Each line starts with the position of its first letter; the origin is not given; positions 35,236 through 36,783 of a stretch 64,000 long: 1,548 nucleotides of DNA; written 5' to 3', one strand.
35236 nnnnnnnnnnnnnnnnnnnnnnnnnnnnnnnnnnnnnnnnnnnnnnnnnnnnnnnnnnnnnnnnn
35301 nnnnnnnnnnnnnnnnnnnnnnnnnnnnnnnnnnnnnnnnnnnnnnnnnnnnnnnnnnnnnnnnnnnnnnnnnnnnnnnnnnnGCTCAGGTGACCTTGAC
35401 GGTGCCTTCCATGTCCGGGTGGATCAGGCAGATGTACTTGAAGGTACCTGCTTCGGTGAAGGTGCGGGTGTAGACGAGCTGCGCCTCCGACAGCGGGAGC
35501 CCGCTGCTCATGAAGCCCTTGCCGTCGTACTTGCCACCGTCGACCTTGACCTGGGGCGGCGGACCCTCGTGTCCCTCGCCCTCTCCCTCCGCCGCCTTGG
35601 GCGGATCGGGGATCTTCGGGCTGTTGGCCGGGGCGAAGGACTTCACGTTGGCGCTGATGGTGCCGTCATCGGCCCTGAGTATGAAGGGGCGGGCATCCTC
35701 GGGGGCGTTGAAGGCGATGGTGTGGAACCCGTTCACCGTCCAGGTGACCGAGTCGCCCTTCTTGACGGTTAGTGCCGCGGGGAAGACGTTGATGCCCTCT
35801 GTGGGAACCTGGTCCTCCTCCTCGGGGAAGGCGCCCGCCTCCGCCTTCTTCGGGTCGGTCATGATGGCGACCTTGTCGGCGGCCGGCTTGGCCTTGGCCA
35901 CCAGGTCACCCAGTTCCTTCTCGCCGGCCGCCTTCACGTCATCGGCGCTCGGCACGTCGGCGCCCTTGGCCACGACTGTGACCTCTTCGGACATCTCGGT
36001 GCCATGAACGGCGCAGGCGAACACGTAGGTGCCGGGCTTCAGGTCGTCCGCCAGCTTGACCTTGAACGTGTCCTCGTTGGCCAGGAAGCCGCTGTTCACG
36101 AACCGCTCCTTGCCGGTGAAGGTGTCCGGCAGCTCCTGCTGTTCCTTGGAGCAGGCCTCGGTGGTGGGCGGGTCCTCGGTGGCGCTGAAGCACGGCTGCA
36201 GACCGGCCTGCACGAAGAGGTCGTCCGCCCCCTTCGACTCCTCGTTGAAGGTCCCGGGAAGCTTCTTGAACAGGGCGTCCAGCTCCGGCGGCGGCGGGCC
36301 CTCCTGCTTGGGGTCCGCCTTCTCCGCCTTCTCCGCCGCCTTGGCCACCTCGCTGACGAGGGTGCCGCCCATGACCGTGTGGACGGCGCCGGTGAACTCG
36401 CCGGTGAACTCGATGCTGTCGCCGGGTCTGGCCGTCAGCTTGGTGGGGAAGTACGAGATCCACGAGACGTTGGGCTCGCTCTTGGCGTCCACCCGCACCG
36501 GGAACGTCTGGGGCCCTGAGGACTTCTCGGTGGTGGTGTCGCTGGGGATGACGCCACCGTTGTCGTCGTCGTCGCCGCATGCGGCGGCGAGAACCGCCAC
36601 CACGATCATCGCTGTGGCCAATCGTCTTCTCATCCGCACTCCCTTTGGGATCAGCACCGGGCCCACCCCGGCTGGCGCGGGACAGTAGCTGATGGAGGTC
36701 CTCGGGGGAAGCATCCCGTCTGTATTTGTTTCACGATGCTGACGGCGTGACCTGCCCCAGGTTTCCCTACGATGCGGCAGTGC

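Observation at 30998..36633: Two-gene extracytoplasmic copper redox module: tandem-cupredoxin lipoprotein followed by a 1461-aa three-module multicopper oxidase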

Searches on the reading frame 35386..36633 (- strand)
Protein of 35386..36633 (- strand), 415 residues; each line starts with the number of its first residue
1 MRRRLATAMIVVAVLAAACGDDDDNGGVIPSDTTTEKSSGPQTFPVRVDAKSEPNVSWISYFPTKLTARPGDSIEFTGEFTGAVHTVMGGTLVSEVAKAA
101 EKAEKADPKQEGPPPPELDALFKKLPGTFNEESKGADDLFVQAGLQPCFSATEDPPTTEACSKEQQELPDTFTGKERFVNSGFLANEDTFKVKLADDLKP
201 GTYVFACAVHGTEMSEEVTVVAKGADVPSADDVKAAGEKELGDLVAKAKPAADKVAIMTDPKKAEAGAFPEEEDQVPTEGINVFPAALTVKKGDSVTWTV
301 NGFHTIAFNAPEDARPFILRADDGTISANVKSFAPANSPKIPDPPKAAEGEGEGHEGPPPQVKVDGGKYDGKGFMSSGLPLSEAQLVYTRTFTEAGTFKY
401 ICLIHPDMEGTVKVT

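Call 5: search_protein_families(library=pfam, proteins=[window:35386-36633:-], max_evalue=0.1)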
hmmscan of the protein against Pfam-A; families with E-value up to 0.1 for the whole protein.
window:35386-36633:- (415 aa): 2 families
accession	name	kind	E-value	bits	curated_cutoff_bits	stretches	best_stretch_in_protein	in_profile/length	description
PF00127.26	Copper-bind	-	1.7e-07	32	21.2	0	388-414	70-98/99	Copper binding proteins, plastocyanin/azurin family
PF13473.12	Cupredoxin_1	-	0.003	18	27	0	184-220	70-104/104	Cupredoxin-like domain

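Call 6: search_protein_families(library=ncbifam, proteins=[window:35386-36633:-], max_evalue=0.1)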
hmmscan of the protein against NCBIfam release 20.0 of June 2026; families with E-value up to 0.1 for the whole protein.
window:35386-36633:- (415 aa): 5 families
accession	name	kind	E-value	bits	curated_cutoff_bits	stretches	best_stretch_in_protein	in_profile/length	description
TIGR02656.1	cyanin_plasto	equivalog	6.5e-11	42.5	87.85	0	284-310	15-43/99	plastocyanin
TIGR02657.1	amicyanin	equivalog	8.5e-09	35.7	110.2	1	380-414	48-82/83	amicyanin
TIGR03102.1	halo_cynanin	subfamily_domain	0.00014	21.8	93.8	1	370-414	68-114/115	halocyanin domain-containing protein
NF005985.0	PRK08088.1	equivalog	0.0037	16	713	1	148-215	77-144/426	4-aminobutyrate--2-oxoglutarate transaminase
NF053527.1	lipo_Cory_WKLS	subfamily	0.031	14.2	105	1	6-38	3-30/166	WKL family lipoprotein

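Call 10: search_solved_structures(query=window:35386-36633:-, max_evalue=1, show_alignments=2)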
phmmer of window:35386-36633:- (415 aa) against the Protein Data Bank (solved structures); distinct sequences matched with E-value up to 1: 31.
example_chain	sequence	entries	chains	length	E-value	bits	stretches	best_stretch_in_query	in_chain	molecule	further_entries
1sfd_A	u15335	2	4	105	0.00016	24.1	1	380-414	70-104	Amicyanin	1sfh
1sf3_A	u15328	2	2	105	0.00022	23.7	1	380-414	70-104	Amicyanin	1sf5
2qdv_A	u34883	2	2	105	0.00038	22.9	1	380-414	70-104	Amicyanin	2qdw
1mda_A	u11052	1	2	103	0.00041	22.8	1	380-414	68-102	AMICYANIN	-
2gb2_A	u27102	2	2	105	0.00042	22.7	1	380-414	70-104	Amicyanin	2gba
1aac_A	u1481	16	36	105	0.00042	22.7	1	380-414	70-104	AMICYANIN | PROTEIN (AMICYANIN)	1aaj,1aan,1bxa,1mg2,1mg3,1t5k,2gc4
3c75_A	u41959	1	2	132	0.0006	22.2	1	386-413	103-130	Amicyanin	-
4p5r_A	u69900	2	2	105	0.001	21.5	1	380-414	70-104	Amicyanin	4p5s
1id2_A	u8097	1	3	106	0.0011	21.4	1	386-413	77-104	AMICYANIN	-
3ie9_A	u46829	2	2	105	0.0011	21.4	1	380-414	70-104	Amicyanin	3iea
2idt_A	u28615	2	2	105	0.002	20.5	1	380-414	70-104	Amicyanin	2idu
3rym_A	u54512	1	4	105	0.0027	20.1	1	380-413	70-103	Amicyanin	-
2idq_A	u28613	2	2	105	0.0027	20.1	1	380-413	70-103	Amicyanin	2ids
3ply_A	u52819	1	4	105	0.0074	18.6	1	380-414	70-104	Amicyanin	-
6hbe_A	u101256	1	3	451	0.016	17.5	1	388-414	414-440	Copper-containing nitrite reductase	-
9cck_A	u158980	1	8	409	0.06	15.6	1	384-414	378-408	Copper-containing nitrite reductase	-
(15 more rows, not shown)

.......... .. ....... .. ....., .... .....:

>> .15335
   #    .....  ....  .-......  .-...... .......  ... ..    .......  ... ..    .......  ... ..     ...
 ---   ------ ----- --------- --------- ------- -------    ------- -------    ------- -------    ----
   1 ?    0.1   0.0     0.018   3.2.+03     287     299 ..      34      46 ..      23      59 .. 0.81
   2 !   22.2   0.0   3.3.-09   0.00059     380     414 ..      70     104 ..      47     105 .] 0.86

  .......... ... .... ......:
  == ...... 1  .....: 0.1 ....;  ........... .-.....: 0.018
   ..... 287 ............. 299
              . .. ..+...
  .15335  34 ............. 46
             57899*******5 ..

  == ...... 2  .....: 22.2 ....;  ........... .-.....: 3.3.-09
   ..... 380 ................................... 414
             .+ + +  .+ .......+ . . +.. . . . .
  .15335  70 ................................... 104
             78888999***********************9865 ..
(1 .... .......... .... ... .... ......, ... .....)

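Call 20: find_homologous_proteins(query=window:35386-36633:-, max_evalue=0.00001)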
Query window:35386-36633:- (415 aa): 110 proteins with E <= 0.00001 among 8000 candidates.
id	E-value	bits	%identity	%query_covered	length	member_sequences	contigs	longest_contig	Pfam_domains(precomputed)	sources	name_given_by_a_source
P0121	1.3e-273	925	100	100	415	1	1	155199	PF00127.27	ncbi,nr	ncbi:MAG TPA: hypothetical protein VMZ51_03740 [Acidimicrobiales bacterium]|nr:hypothetical protein 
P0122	4.2e-198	677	73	100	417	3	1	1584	PF00127.27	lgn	-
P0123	5.0e-182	624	67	100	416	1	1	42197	PF00127.27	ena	-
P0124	4.4e-178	611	68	91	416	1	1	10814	PF00127.27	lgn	-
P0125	6.6e-178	610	66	90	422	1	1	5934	PF00127.27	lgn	-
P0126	5.3e-175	600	64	100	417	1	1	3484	PF00127.27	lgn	-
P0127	1.5e-172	592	64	100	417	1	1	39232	PF00127.27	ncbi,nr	ncbi:MAG TPA: hypothetical protein VNA57_02415 [Acidimicrobiales bacterium]|nr:hypothetical protein 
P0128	3.2e-158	545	63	100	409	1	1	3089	PF00127.27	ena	-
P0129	5.7e-134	465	55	100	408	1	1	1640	PF00127.27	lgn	-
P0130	1.6e-132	461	53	100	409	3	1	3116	PF00127.27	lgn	-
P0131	5.1e-129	449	50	99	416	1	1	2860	PF00127.27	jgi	jgi:plastocyanin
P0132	3.8e-121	423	51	95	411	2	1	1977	PF00127.27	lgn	-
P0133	5.5e-120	419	50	100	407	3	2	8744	PF00127.27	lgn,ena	-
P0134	3.4e-119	417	50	100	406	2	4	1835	PF00127.27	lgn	-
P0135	7.8e-118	412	47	100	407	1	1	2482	PF00127.27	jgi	-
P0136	5.3e-117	409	47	96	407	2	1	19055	PF00127.27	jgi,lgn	-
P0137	3.4e-114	400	48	100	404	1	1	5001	PF00127.27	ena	-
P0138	1.9e-108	381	49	90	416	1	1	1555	PF00127.27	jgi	jgi:plastocyanin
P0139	3.0e-107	377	48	90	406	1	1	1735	PF00127.27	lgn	-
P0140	3.8e-106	374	48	90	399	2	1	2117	PF00127.27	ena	-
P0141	8.0e-105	369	45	100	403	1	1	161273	PF00127.27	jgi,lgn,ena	-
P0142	9.8e-105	369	47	90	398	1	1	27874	PF00127.27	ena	-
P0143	5.6e-101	357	48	92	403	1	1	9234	PF00127.27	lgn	-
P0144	1.7e-100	355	48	90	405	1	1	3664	PF00127.27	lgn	-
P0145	4.4e-98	347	44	100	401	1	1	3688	PF00127.27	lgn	-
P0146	1.4e-97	345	44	100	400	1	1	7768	PF00127.27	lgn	-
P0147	2.3e-95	338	54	79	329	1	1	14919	PF00127.27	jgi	jgi:plastocyanin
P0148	2.8e-95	338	44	96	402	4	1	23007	PF00127.27,PF13473.13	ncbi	-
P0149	2.6e-90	322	43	99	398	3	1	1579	PF00127.27,PF13473.13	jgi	jgi:plastocyanin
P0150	5.4e-89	317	45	100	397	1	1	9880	PF00127.27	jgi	jgi:plastocyanin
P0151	1.0e-88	316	45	89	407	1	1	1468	PF00127.27,PF13473.13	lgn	-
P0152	1.4e-88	316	45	96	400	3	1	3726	PF00127.27,PF13473.13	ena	-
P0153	2.8e-88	315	44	99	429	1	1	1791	PF00127.27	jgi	jgi:plastocyanin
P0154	6.6e-85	304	42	100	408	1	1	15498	PF00127.27,PF13473.13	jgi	-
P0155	1.6e-84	303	46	90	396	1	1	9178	PF00127.27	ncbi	ncbi:MAG: cupredoxin domain-containing protein [Actinomycetota bacterium]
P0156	1.0e-83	300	44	92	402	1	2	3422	PF00127.27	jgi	jgi:plastocyanin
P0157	3.4e-83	298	44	100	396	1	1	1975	PF00127.27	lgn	-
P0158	6.8e-83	297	42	100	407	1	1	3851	PF00127.27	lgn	-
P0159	1.8e-82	296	42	100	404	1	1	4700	PF00127.27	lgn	-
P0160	6.0e-82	294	42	98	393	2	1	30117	PF00127.27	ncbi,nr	ncbi:MAG TPA: hypothetical protein VNT56_04450 [Acidimicrobiales bacterium]|nr:hypothetical protein 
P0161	1.2e-81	293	42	87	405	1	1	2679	PF00127.27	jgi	jgi:plastocyanin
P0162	3.4e-81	292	40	100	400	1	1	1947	PF00127.27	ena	-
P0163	3.0e-80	288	43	100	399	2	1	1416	PF00127.27,PF13473.13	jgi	jgi:plastocyanin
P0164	4.6e-80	288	43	95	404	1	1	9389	PF00127.27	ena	-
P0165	3.5e-78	282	40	100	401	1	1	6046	PF00127.27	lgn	-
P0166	6.6e-78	281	40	100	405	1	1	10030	PF00127.27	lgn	-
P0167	2.1e-77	279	42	100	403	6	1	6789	PF00127.27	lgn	-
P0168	3.9e-77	278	41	100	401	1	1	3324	PF00127.27,PF13473.13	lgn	-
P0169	1.6e-76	276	43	100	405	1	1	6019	PF00127.27,PF13473.13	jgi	jgi:plastocyanin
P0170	2.5e-76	275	39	100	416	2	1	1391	PF00127.27,PF13473.13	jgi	-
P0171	4.8e-76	275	41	100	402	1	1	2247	PF00127.27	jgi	jgi:plastocyanin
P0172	1.0e-74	270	40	92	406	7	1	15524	PF00127.27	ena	-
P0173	1.1e-74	270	41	97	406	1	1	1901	PF00127.27,PF13473.13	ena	-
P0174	1.2e-74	270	42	90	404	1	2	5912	PF00127.27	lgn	-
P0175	1.8e-74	269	39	100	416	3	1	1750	PF00127.27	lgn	-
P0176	1.8e-74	269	40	100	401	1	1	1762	PF00127.27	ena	-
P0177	6.2e-74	268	40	100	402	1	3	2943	PF00127.27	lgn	-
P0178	9.4e-73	264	40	100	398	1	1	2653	PF00127.27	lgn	-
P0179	3.2e-72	262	39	89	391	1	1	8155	PF00127.27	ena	-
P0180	4.6e-72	261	41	95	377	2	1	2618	PF00127.27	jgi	-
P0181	5.2e-72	261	44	89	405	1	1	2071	PF00127.27,PF13473.13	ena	-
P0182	9.3e-72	260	40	100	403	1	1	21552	PF00127.27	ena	-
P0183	3.3e-71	259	43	92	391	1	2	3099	PF00127.27,PF13473.13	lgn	-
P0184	6.2e-71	258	40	99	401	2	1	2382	PF00127.27,PF13473.13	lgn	-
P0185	6.2e-71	258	41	100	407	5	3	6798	PF00127.27,PF13473.13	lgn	-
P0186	7.4e-71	257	42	100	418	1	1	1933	PF00127.27,PF13473.13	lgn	-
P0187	1.3e-70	257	39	89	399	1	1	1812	PF00127.27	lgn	-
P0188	3.1e-70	255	41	99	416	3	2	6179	PF00127.27,PF13473.13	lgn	-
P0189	3.3e-70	255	42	90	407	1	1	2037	PF00127.27,PF13473.13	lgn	-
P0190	3.3e-70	255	38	90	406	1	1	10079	PF00127.27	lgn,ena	-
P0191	2.2e-69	253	38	89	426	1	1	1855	PF00127.27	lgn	-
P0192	5.1e-69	251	37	89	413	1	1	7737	PF00127.27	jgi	jgi:plastocyanin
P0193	6.2e-69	251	40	100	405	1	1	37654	PF00127.27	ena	-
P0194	9.1e-69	251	37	100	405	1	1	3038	PF00127.27,PF13473.13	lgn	-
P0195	4.6e-68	248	38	99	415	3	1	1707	PF00127.27,PF13473.13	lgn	-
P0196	4.9e-68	248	40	100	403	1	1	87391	PF00127.27,PF13473.13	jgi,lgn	jgi:plastocyanin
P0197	6.0e-68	248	38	90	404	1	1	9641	PF00127.27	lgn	-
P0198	2.4e-67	246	38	90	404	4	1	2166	PF00127.27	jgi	jgi:plastocyanin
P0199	1.2e-66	244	39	100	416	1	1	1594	PF00127.27,PF13473.13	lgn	-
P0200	3.3e-66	242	38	90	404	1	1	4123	PF00127.27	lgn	-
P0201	4.9e-66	242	38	100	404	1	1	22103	PF00127.27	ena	-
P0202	5.2e-66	242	41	100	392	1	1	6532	PF00127.27,PF13473.13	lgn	-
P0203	4.6e-65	238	39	90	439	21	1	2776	PF00127.27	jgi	-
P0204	6.4e-65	238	38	89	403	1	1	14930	PF00127.27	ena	-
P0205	1.1e-64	237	40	89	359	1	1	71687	PF00127.27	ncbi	ncbi:MAG: cupredoxin domain-containing protein [Actinomycetota bacterium]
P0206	9.2e-64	234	41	89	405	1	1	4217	PF00127.27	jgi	jgi:plastocyanin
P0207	3.3e-63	232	38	100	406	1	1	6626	PF00127.27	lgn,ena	-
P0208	2.1e-61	226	39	90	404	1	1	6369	PF00127.27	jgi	jgi:plastocyanin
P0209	5.1e-60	222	37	100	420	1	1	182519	PF00127.27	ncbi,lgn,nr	ncbi:MAG: hypothetical protein M3P30_05155 [Chloroflexota bacterium]|nr:hypothetical protein [Chloro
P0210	1.4e-58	217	38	93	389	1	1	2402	PF00127.27,PF13473.13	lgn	-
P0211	2.8e-55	206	37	100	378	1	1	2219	PF00127.27,PF13473.13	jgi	jgi:plastocyanin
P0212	3.8e-55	206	37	90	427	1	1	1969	PF00127.27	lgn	-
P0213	1.4e-52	197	35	100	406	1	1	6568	PF00127.27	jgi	jgi:plastocyanin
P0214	1.9e-51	194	37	90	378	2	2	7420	PF00127.27,PF13473.13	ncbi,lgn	-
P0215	1.5e-50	191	36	93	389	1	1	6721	PF00127.27,PF13473.13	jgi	jgi:plastocyanin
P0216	2.7e-44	170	31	90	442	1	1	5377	PF00127.27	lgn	-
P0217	1.2e-43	168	41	66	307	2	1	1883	PF00127.27,PF13473.13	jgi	jgi:plastocyanin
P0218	5.5e-17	80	30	60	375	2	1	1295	PF00127.27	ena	-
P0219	8.5e-17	79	35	33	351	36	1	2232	PF00127.27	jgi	jgi:plastocyanin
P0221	2.2e-16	78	37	29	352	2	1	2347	PF00127.27,PF13473.13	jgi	jgi:plastocyanin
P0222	5.0e-16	77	31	37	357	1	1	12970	PF00127.27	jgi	jgi:plastocyanin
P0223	1.7e-15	75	37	32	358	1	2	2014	PF00127.27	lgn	-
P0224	3.9e-15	74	29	52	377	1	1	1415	PF00127.27,PF13473.13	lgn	-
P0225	1.3e-14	72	29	52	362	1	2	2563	PF00127.27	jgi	jgi:plastocyanin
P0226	1.8e-14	72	31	32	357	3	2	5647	PF00127.27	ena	-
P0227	1.4e-13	69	33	32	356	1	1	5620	PF00127.27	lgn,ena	-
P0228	2.1e-12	65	32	32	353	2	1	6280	PF00127.27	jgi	jgi:plastocyanin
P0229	9.5e-10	56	32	31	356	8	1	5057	PF00127.27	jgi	jgi:plastocyanin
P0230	6.4e-9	54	26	52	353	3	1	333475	PF00127.27,PF13473.13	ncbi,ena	-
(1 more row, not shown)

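Call 26: predict_structure(alignment_id=A2)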
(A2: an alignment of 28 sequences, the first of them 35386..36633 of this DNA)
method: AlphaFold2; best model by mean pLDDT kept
length: 415 residues; sequences in the alignment: 28
mean_pLDDT: 90.0   pTM: 0.85
mean pLDDT of the five models: 90.0, 88.4, 88.0, 87.4, 86.5
residues with pLDDT >= 90: 330; 70-90: 41; 50-70: 10; < 50: 34
segments of 3 or more residues with pLDDT < 50: 1-34
pLDDT, mean of each block of 10 residues (from residue 1): 40 44 45 58 98 96 98 98 96 97 89 90 96 91 97 97 96 98 97 98 97 96 96 98 96 97 96 84 98 98 96 95 95 95 84 69 97 95 91 98 94 98
secondary structure, 60 per line:
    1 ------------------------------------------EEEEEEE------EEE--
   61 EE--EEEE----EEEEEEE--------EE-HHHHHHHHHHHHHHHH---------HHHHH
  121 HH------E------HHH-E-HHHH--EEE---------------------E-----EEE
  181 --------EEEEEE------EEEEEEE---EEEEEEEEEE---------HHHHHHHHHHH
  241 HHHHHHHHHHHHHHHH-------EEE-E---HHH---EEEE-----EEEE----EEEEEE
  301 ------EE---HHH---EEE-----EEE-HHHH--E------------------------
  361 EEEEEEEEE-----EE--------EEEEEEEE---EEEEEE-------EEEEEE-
elements in order: E43-49 E56-58 E65-68 E73-79 H91-106 H116-122 H142-145 E148-150 E178-180 E189-194 E201-207 E211-220 H230-256 E264-266 E278-281 E287-290 E295-300 E318-320 E326-328 H330-333 E361-369 E385-392 E396-401 E409-414

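Call 29: fold_search(model_id=the predicted structure, library=pdb)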
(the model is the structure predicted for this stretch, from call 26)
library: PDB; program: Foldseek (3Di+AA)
matches with E <= 10: 1397; with E <= 0.001: 329
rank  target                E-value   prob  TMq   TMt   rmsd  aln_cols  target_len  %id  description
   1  9cck_A                2.2e-08  0.99  0.16  0.16  17.6       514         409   12  Multi-copper oxidase with a C-terminal cupredoxin domain from Nitrosopumilus maritimus (released 2025-02-05)
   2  6hbe_A                7.0e-07  1.00  0.21  0.21  15.3       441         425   12  Cu-containing nitrite reductase (NirK) from Thermus scotoductus SA-01 (released 2019-01-23)
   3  4uan_C                8.9e-07  0.99  0.16  0.22  19.2       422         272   11  Structure of the Ssl1 laccase mutant H99Q with depleted type-2 copper ion (released 2015-08-26)
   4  6kol                  1.1e-06  1.00  0.20  0.60   8.3       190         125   16  Crystal structure of auracyanin from photosynthetic bacterium Roseiflexus castenholzii (released 2020-01-29)
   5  6hbe_C                1.3e-06  1.00  0.20  0.20  14.9       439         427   12  Cu-containing nitrite reductase (NirK) from Thermus scotoductus SA-01 (released 2019-01-23)
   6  3tas_A                1.6e-06  0.99  0.16  0.21  19.5       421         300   11  Small laccase from Streptomyces viridosporus T7A (released 2012-08-29)
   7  4uah_A                1.7e-06  0.98  0.15  0.21  18.9       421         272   11  Structure of the Ssl1 laccase mutant H99N with depleted type-2 copper ion (released 2015-08-26)
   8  4uah_B                2.2e-06  0.99  0.16  0.23  19.6       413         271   11  Structure of the Ssl1 laccase mutant H99N with depleted type-2 copper ion (released 2015-08-26)
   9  4wtq_A                2.7e-06  0.99  0.16  0.23  19.2       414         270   11  Structure of the Ssl1 laccase mutant M295L (released 2015-12-23)
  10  7pfr_C                3.6e-06  0.99  0.16  0.22  18.9       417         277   11  Crystal Structure of Two-Domain Laccase mutant M199A from Streptomyces griseoflavus (released 2022-01-19)
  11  2dv6_A                3.8e-06  0.87  0.17  0.16  22.1       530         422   11  Crystal structure of nitrite reductase from Hyphomicrobium denitrificans (released 2007-02-20)
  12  4gyb                  4.0e-06  0.97  0.15  0.21  19.3       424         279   12  Two-domain laccase from streptomyces lividans at 2.4 A resolution AC1709 (released 2013-10-02)
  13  3tbb_C                4.2e-06  0.99  0.16  0.22  19.3       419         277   11  Small laccase from Streptomyces viridosporus T7A; alternate crystal form. (released 2012-08-29)
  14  6yzd_CCC              4.2e-06  0.98  0.16  0.22  18.6       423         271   11  Crystal structure of the M295A variant of Ssl1 (released 2021-05-12)
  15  3tbb_B                4.2e-06  0.98  0.16  0.22  19.3       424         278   10  Small laccase from Streptomyces viridosporus T7A; alternate crystal form. (released 2012-08-29)
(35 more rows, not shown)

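Call 58: find_encoding_contigs(protein=P0141, flank=7000, max_places=1)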
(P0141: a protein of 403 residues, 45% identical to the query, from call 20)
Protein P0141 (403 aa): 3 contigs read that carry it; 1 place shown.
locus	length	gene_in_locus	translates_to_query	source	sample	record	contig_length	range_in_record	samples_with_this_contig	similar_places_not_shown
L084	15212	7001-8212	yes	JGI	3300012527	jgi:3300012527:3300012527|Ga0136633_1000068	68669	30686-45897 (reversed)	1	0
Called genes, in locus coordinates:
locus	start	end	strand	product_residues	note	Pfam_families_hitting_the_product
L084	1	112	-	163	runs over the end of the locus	-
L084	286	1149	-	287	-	-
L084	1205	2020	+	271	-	PF03167:UDG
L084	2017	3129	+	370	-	-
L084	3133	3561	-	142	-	PF22091:DUF6941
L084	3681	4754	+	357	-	PF01656:CbiA, PF13614:AAA_31 (faint)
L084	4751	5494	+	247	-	PF01656:CbiA, PF02374:ArsA_ATPase (weak), PF10609:ParA (faint), PF13614:AAA_31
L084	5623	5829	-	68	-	PF06902:Fer4_19 (weak), PF13459:Fer4_15, PF13370:Fer4_13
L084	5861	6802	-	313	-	PF00140:Sigma70_r1_2, PF04542:Sigma70_r2, PF04539:Sigma70_r3, PF04545:Sigma70_r4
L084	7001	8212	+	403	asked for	PF00127:Copper-bind (faint)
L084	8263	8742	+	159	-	PF00702:Hydrolase, PF12710:HAD (weak), PF13419:HAD_2, PF13242:Hydrolase_like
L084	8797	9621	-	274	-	PF00188:CAP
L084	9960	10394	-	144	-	PF03551:PadR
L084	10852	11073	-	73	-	-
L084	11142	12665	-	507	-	PF00070:Pyr_redox (faint), PF00890:FAD_binding_2 (weak), PF01266:DAO, PF01494:FAD_binding_3 (faint), PF01593:Amino_oxidase, PF01946:Thi4 (weak), PF12831:FAD_oxidored (weak), PF13450:NAD_binding_8, +2 more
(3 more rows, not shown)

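Call 59: find_encoding_contigs(protein=P0205, flank=7000, max_places=1)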
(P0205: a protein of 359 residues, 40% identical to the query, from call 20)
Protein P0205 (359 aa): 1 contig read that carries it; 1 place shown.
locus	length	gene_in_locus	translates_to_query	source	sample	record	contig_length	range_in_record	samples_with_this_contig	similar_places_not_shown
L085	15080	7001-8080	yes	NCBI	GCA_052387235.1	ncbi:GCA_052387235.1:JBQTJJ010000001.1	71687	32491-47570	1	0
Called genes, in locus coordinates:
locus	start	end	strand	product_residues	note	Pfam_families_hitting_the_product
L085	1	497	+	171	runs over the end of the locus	PF01814:Hemerythrin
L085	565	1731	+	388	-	PF12229:PG_binding_4, PF03734:YkuD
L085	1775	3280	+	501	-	PF00982:Glyco_transf_20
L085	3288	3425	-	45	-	-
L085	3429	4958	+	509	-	PF00890:FAD_binding_2 (faint), PF01266:DAO, PF01593:Amino_oxidase, PF07992:Pyr_redox_2 (faint), PF13450:NAD_binding_8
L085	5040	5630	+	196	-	-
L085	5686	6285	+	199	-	-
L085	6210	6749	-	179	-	PF00903:Glyoxalase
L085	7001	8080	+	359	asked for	PF00127:Copper-bind (faint)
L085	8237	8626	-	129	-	PF14107:DUF4280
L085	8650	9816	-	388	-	-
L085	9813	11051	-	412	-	-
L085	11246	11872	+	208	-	PF00196:GerE, PF13384:HTH_23 (weak)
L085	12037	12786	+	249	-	PF14065:Pvc16_N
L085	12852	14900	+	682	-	PF22977:WHD, PF00004:AAA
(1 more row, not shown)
